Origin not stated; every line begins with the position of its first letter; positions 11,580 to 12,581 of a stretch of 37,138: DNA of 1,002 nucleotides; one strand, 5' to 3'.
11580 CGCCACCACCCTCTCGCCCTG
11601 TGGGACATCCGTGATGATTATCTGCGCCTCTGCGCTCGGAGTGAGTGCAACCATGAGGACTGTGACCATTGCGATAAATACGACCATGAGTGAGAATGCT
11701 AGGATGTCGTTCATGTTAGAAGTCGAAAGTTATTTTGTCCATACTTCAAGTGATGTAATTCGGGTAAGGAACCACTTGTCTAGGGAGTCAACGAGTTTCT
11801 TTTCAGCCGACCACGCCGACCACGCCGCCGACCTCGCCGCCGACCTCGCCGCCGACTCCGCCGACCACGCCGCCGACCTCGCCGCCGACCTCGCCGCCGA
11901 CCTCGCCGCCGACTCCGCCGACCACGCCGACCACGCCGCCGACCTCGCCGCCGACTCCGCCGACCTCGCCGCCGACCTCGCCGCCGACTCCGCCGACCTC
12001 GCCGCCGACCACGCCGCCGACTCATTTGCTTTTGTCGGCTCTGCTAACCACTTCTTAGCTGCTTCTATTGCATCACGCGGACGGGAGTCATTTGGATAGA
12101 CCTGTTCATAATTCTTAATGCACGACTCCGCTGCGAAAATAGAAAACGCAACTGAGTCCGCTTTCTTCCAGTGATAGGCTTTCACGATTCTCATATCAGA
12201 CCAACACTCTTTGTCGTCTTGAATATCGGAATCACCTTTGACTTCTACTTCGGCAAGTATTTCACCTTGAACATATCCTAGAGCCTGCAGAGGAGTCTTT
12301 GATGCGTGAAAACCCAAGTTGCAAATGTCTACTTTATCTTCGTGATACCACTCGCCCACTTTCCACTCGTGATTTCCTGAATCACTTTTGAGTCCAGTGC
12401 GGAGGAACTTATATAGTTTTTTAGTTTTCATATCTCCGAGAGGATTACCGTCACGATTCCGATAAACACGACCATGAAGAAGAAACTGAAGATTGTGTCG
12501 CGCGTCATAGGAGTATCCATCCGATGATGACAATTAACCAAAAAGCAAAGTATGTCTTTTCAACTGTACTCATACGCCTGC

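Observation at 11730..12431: Phage protein fusing a C-x-x-GFHA domain to an Imm5-like domain that is expanded by a 219-bp Ala-rich tandem repeat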

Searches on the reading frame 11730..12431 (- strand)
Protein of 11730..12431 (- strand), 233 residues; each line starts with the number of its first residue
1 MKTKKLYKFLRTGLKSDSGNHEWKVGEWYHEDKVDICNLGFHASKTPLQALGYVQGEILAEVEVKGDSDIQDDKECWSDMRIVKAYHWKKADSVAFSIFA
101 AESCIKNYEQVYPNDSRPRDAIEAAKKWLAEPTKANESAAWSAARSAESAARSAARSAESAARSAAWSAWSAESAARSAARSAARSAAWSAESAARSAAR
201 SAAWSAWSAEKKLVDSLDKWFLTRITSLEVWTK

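Call 3: search_protein_families(library=pfam, proteins=[window:11730-12431:-], max_evalue=1)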
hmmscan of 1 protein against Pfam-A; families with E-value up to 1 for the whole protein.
window:11730-12431:- (233 aa): 2 families
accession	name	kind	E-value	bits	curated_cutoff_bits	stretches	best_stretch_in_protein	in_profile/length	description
PF24703.2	DUF7666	-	9.7e-14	52.1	27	1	5-90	2-91/95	Domain of unknown function (DUF7666)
PF21805.3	Imm5_like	-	3e-06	27.6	25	1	94-172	12-89/129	Imm-5 like putative immunity protein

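Call 4: search_protein_families(library=phrogs, proteins=[window:11730-12431:-], max_evalue=1)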
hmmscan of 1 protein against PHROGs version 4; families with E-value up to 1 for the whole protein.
window:11730-12431:- (233 aa): 12 families
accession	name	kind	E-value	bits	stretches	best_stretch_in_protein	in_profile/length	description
phrog_38757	-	unknown function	9.2e-09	36.1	1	70-180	43-150/170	-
phrog_4433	-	unknown function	5.6e-06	27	1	22-209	29-216/312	-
phrog_14105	-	unknown function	0.00014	22.1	1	20-91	24-99/297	-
phrog_18326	-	unknown function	0.0014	19.2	1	89-206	60-181/203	-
phrog_21347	-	unknown function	0.018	16.3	1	97-205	61-169/186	-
phrog_38058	-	tail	0.1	11.8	1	134-220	386-472/708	tail fiber protein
phrog_20001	-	tail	0.16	11.4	1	131-215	42-123/614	tail fiber protein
phrog_19280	-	unknown function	0.22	11.1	1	98-209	106-217/623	-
phrog_16193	-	unknown function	0.31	12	1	78-122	60-102/121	-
phrog_18860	-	unknown function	0.39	11.6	1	97-161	27-91/141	-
phrog_37480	-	unknown function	0.45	11.8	0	114-126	4-16/46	-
phrog_7994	-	other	0.76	7.9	1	134-211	1160-1234/2175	glycerophosphoryl diester phosphodiesterase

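Call 10: find_homologous_proteins(query=window:11730-12431:-, max_evalue=0.001)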
Query window:11730-12431:- (233 aa): 2117 proteins with E <= 0.001 among 8000 candidates; the best 120 are listed.
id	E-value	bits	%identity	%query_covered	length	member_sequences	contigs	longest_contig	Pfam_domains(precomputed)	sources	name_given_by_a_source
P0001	8.1e-108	378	76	100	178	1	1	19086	PF24703.3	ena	-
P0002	3.5e-86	307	73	58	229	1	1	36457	PF24703.3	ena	-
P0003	2.9e-82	294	80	58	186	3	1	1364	PF24703.3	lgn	-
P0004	6.2e-79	283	69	57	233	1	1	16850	PF24703.3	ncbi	-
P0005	1.3e-76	275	63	97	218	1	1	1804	PF24703.3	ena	-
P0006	1.4e-76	275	55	99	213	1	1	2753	PF24703.3,PF22011.3,PF21805.4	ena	-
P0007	1.1e-74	269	73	58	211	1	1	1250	PF24703.3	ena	-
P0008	6.2e-74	267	70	58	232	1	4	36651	PF24703.3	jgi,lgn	-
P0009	1.3e-73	266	62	82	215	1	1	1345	PF24703.3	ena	-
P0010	1.2e-72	263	65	53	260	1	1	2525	PF24703.3,PF21805.4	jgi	-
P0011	1.7e-72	262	74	55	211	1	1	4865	PF24703.3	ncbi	-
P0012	1.7e-72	262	63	98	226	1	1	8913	PF24703.3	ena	-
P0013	2.9e-72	261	68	58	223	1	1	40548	PF24703.3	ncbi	-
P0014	3.1e-72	261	67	58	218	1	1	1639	PF24703.3,PF21805.4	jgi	jgi:hypothetical protein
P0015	1.4e-71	259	60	94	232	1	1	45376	PF24703.3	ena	-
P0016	3.4e-71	258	57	96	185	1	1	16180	PF24703.3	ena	-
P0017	6.3e-71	257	63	58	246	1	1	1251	PF24703.3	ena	-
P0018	1.6e-70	256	74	58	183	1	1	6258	PF24703.3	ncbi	-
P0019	2.5e-70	255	59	87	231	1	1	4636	PF24703.3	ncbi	-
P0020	6.1e-70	254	74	58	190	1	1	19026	PF24703.3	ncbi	-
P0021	1.3e-69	253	56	98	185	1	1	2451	PF24703.3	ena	-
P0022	1.6e-69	252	74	56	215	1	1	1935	PF24703.3,PF22011.3,PF21805.4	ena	-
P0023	1.7e-69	252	76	56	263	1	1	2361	PF24703.3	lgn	-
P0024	1.1e-67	246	69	57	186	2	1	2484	PF24703.3,PF21805.4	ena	-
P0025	1.2e-67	246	61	57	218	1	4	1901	PF24703.3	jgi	jgi:hypothetical protein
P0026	1.4e-66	243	53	58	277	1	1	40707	PF24703.3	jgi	-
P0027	3.2e-66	242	74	66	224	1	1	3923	PF24703.3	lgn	-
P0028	3.2e-66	241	73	55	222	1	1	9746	PF24703.3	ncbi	-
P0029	5.0e-66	241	67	59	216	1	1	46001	PF24703.3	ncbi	-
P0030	5.7e-66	241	70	57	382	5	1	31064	PF24703.3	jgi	jgi:hypothetical protein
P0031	5.9e-66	241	57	58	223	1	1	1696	PF24703.3,PF21805.4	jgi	-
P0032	1.4e-65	239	61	58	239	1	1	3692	PF24703.3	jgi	jgi:hypothetical protein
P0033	1.6e-65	239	67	58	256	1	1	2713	PF24703.3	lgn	-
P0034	2.5e-65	239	74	58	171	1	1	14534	PF24703.3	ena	-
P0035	2.7e-65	238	72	56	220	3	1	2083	PF24703.3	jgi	-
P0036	3.1e-65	238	58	56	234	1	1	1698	PF24703.3,PF21805.4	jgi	jgi:hypothetical protein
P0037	4.8e-65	238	58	59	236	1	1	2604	PF24703.3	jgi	-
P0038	5.5e-65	237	53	97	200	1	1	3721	PF24703.3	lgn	-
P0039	8.3e-65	237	51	96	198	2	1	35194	PF24703.3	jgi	jgi:hypothetical protein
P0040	1.1e-64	236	60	57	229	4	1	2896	PF24703.3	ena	-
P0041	1.4e-64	236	53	100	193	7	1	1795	PF24703.3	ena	-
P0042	1.9e-64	236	52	97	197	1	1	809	PF24703.3,PF21805.4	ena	-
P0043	2.2e-64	235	61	58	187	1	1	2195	PF24703.3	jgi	jgi:hypothetical protein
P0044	2.6e-64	235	52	97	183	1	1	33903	PF24703.3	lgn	-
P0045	2.9e-64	235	70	59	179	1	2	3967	PF24703.3,PF21805.4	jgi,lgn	jgi:hypothetical protein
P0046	7.9e-64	234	52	98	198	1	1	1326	PF24703.3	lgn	-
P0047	9.2e-64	233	67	60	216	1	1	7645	PF24703.3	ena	-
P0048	1.2e-63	233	52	98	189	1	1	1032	PF24703.3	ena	-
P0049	1.3e-63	233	74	62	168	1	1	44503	PF24703.3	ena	-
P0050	2.7e-63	232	68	56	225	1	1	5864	PF24703.3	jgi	jgi:hypothetical protein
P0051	2.7e-63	232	57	57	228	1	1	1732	PF24703.3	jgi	jgi:hypothetical protein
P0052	6.2e-63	231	54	98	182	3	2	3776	PF24703.3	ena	-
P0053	6.6e-63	231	62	58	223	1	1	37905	PF24703.3,PF21805.4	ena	-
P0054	1.2e-62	230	61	74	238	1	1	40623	PF24703.3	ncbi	-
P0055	1.6e-62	229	62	57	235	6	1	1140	PF24703.3,PF21805.4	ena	-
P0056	2.2e-62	229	65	58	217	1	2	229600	PF24703.3,PF21805.4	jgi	jgi:hypothetical protein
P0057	4.2e-62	228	68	58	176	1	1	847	PF24703.3,PF21805.4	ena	-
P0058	7.0e-62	227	64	59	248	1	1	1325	PF24703.3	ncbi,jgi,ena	jgi:hypothetical protein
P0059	7.8e-62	227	64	66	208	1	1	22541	PF24703.3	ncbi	-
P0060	9.3e-62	227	58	56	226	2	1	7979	PF24703.3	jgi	jgi:hypothetical protein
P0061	1.3e-61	226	63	57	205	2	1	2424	PF24703.3,PF21805.4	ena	-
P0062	1.4e-61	226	67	55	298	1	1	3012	PF24703.3,PF21805.4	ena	-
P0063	1.6e-61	226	58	57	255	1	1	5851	PF24703.3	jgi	-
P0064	1.7e-61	226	57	56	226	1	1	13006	PF24703.3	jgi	jgi:hypothetical protein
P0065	1.8e-61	226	66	58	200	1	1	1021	PF24703.3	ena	-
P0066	2.0e-61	226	56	62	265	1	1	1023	PF24703.3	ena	-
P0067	4.4e-61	225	57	55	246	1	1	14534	PF24703.3,PF21805.4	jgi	-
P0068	4.4e-61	225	55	57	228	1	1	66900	PF24703.3,PF21805.4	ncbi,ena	-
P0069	4.5e-61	225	57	57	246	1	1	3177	PF24703.3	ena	-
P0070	7.5e-61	224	48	97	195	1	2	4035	PF24703.3,PF21805.4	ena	-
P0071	9.5e-61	224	63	58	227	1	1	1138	PF24703.3,PF21805.4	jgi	jgi:hypothetical protein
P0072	1.1e-60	223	60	58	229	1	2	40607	PF24703.3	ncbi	-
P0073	1.3e-60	223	70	59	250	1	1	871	PF24703.3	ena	-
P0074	1.8e-60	223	69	61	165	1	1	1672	PF24703.3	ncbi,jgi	-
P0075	4.0e-60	222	59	58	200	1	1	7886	PF24703.3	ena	-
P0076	4.6e-60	221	50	98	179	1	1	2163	PF24703.3,PF21805.4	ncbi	-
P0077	5.4e-60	221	49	96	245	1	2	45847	PF24703.3,PF21805.4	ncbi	-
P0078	1.2e-59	220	68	55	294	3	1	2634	PF24703.3,PF21805.4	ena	-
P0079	1.2e-59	220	72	58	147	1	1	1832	PF24703.3,PF21805.4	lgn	-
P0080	1.2e-59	220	57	56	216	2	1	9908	PF24703.3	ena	-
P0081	1.4e-59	220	60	58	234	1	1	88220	PF24703.3,PF21805.4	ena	-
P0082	1.9e-59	219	59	57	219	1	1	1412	PF24703.3,PF22011.3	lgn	-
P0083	2.2e-59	219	62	88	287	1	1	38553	PF24703.3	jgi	-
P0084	2.7e-59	219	63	56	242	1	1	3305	PF24703.3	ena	-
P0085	3.2e-59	219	68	58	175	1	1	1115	PF24703.3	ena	-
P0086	4.4e-59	218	69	57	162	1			PF24703.3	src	-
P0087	5.3e-59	218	64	59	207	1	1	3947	PF24703.3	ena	-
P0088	7.8e-59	217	62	56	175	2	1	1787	PF24703.3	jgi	-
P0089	1.4e-58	216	65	57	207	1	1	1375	PF24703.3,PF14423.13,PF21805.4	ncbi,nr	ncbi:MAG: hypothetical protein KGJ13_12190, partial [Patescibacteria group bacterium]|nr:hypothetica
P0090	1.5e-58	216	58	65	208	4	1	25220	PF24703.3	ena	-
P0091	2.4e-58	216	63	57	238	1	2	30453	PF24703.3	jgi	jgi:hypothetical protein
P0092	3.0e-58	215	54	70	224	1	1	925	PF24703.3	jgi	jgi:hypothetical protein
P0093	4.2e-58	215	62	56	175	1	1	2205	PF24703.3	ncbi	-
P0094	4.7e-58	215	69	59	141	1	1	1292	PF24703.3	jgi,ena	-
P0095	5.0e-58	215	71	56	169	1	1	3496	PF24703.3,PF21805.4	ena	-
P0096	7.3e-58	214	60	57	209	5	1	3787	PF24703.3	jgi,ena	-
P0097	7.6e-58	214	55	61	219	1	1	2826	PF24703.3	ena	-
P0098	9.8e-58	214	58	58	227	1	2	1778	PF24703.3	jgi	jgi:hypothetical protein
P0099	1.0e-57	214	59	62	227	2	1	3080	PF24703.3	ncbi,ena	-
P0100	1.1e-57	214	52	58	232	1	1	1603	PF24703.3,PF21805.4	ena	-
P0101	1.2e-57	213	54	57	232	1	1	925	PF24703.3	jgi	-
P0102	1.3e-57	213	63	57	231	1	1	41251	PF24703.3,PF21805.4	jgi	jgi:hypothetical protein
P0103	1.3e-57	213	66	60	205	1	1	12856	PF24703.3,PF21805.4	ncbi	-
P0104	1.6e-57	213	54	56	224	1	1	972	PF24703.3,PF21805.4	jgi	-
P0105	1.6e-57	213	54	63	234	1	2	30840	PF24703.3,PF14423.13,PF21805.4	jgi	-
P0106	1.9e-57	213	55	60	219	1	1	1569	PF24703.3,PF14423.13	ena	-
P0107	2.5e-57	212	65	55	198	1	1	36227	PF24703.3,PF21805.4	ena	-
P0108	4.5e-57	212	60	56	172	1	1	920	PF24703.3,PF21805.4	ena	-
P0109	5.4e-57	211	58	78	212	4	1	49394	PF24703.3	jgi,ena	-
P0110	5.5e-57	211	58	58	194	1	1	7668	PF24703.3,PF21805.4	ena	-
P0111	6.9e-57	211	57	58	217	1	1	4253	PF24703.3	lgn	-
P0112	9.2e-57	211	69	57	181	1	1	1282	PF24703.3,PF21805.4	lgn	-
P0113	1.1e-56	210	60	57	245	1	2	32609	PF24703.3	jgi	-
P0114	1.3e-56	210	53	84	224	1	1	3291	PF24703.3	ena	-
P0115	1.3e-56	210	60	57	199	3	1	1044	PF24703.3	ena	-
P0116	1.4e-56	210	57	72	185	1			PF24703.3,PF21805.4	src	-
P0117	2.2e-56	209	58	58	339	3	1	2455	PF24703.3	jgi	jgi:hypothetical protein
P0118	2.5e-56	209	52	59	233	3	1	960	PF24703.3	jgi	-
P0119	2.7e-56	209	54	73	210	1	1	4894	PF24703.3,PF21805.4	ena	-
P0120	2.9e-56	209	70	56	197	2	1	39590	PF24703.3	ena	-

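Call 14: find_encoding_contigs(protein=P0001, flank=10000, max_places=4)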
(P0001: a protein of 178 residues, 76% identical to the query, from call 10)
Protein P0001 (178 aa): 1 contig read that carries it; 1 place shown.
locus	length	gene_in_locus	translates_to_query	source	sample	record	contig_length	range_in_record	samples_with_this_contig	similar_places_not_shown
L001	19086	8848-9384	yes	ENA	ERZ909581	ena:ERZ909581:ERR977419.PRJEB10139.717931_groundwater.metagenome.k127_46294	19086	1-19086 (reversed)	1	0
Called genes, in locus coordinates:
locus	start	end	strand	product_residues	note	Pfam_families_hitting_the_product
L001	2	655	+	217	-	?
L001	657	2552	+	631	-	-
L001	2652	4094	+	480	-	-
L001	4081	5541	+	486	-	-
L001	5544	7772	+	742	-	-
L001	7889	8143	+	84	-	-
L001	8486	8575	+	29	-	-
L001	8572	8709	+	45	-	-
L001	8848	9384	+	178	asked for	PF24703:DUF7666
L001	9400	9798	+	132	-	-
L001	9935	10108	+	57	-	-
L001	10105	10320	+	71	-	-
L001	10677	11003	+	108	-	-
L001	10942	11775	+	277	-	PF04098:Rad52_Rad22 (weak)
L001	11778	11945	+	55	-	-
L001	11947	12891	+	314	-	-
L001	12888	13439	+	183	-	-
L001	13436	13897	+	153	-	-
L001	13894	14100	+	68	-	-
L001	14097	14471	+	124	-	-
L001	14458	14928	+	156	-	-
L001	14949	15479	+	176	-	-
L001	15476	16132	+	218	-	-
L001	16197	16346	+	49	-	-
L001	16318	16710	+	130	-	-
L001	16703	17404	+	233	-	PF01844:HNH, PF14279:HNH_5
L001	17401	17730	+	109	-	-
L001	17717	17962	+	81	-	-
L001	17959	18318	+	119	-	-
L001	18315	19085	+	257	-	?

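Call 19: find_encoding_contigs(protein=window:11730-12431:-, flank=3000, max_places=4)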
Protein window:11730-12431:- (233 aa): no gene with exactly this product is on record in the collection.

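Call 22: search_solved_structures(query=A1, max_evalue=10, show_alignments=2)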
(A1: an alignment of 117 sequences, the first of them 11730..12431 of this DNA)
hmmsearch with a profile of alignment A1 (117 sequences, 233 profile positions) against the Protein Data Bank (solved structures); distinct sequences matched with E-value up to 10: 88 (the best 60 are shown).
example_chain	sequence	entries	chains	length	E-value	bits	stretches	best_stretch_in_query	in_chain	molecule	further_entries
4exk_A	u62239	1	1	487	0.19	14.5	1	110-217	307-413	Maltose-binding periplasmic protein, uncharacterized protein chimera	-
7kd4_A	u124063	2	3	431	0.21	14.3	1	110-189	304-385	Maltodextrin-binding protein and Phosphoprotein fusion protein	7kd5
1mh3_A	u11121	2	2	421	0.35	13.6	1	110-209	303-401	maltose binding-a1 homeodomain protein chimera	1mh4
9dir_A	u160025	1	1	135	0.4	13.4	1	121-223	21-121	ChuA binding protein G7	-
7fbb_A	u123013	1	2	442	0.42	13.3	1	110-211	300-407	Maltodextrin-binding protein,de novo designed protein D12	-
8ax8_A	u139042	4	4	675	0.52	13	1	110-227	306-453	Maltose/maltodextrin-binding periplasmic protein,Apolipoprotein E | Maltodextrin-binding protein,Apolipoprotein E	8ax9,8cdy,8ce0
8jyx_A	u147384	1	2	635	0.54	13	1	110-189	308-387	Maltodextrin-binding protein,Gasdermin-like protein rcd-1-1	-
5ttd_A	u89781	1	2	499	0.54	13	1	110-198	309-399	Maltose-binding periplasmic protein,Pilin isopeptide linkage domain protein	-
5tib_A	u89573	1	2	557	0.57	12.9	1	110-186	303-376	Sugar ABC transporter substrate-binding protein,Gasdermin-B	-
5tj2_A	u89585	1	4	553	0.57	12.9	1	110-186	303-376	Sugar ABC transporter substrate-binding protein,Gasdermin-B fusion protein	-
5tj4_A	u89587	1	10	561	0.59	12.8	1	110-186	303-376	Sugar ABC transporter substrate-binding protein,Gasdermin-B fusion protein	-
6k7f_A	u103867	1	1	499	0.63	12.7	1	110-190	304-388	Maltose/maltodextrin-binding periplasmic protein,Mitochondrial import inner membrane trans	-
4xaj_A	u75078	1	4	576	0.64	12.7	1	110-186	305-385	Maltose-binding periplasmic protein,Nuclear receptor subfamily 2 group E member 1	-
6k7e_A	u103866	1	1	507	0.64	12.7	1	110-190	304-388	Maltose/maltodextrin-binding periplasmic protein,Mitochondrial import inner membrane trans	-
6k7d_A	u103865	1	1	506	0.66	12.7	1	110-190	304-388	Maltose/maltodextrin-binding periplasmic protein,Mitochondrial import inner membrane trans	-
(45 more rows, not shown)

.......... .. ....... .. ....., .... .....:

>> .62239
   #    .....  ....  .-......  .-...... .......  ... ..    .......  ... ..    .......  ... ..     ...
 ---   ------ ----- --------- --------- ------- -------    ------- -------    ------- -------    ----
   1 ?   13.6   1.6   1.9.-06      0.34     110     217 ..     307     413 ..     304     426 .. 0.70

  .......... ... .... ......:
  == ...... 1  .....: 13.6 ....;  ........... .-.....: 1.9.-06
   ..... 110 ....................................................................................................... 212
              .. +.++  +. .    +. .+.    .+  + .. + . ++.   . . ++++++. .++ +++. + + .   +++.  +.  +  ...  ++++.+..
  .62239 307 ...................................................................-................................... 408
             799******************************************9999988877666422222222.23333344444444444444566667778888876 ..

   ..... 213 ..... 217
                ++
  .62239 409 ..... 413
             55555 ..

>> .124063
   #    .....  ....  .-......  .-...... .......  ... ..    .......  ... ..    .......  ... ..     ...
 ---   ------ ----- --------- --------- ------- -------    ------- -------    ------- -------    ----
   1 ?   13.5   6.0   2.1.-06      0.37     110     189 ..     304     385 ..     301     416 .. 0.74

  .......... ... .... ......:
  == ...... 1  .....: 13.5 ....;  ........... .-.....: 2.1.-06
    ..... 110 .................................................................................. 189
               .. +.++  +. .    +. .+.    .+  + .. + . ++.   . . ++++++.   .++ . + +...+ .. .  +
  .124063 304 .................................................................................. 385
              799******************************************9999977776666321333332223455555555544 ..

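Call 25: find_related_loci(query=A1, collection=viral_contigs, flank=6000)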
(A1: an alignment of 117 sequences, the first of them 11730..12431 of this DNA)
Query A1 (233 aa) in viral_contigs; peptide patterns used: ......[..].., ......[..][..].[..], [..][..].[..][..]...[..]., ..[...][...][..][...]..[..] (x = any residue, [..] = any of these).
599 stretches matched a pattern (row limit reached: there are more); 334 encode a relative of the query (tblastn E <= 1e-3); the best 80 are kept; 79 distinct loci.
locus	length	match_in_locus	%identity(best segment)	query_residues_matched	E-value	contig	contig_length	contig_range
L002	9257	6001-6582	62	4-208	3e-66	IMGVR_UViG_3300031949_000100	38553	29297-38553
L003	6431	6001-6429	62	2-143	4e-57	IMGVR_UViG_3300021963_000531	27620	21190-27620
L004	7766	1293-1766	58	2-160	1e-55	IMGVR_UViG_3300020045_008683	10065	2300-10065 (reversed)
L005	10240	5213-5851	50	7-230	3e-55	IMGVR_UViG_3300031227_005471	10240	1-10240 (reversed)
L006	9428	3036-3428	65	7-136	4e-55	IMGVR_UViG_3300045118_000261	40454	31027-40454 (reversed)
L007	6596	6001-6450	59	1-165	1e-51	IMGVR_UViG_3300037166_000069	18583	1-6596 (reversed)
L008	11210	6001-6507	58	2-169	6e-51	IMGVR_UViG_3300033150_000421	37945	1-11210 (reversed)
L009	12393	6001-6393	59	6-136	2e-49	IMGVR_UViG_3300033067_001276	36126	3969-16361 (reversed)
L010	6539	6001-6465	54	2-155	7e-49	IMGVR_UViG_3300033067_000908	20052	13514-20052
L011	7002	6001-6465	54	2-155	5e-49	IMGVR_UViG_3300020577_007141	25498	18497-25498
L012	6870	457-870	57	1-137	1e-47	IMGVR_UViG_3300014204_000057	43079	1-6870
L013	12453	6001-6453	55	1-155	3e-47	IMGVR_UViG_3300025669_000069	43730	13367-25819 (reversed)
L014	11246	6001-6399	59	7-136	8e-47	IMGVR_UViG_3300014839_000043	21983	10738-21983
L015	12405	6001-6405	53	5-138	2e-46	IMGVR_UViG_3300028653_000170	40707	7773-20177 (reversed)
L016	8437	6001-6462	54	1-147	1e-45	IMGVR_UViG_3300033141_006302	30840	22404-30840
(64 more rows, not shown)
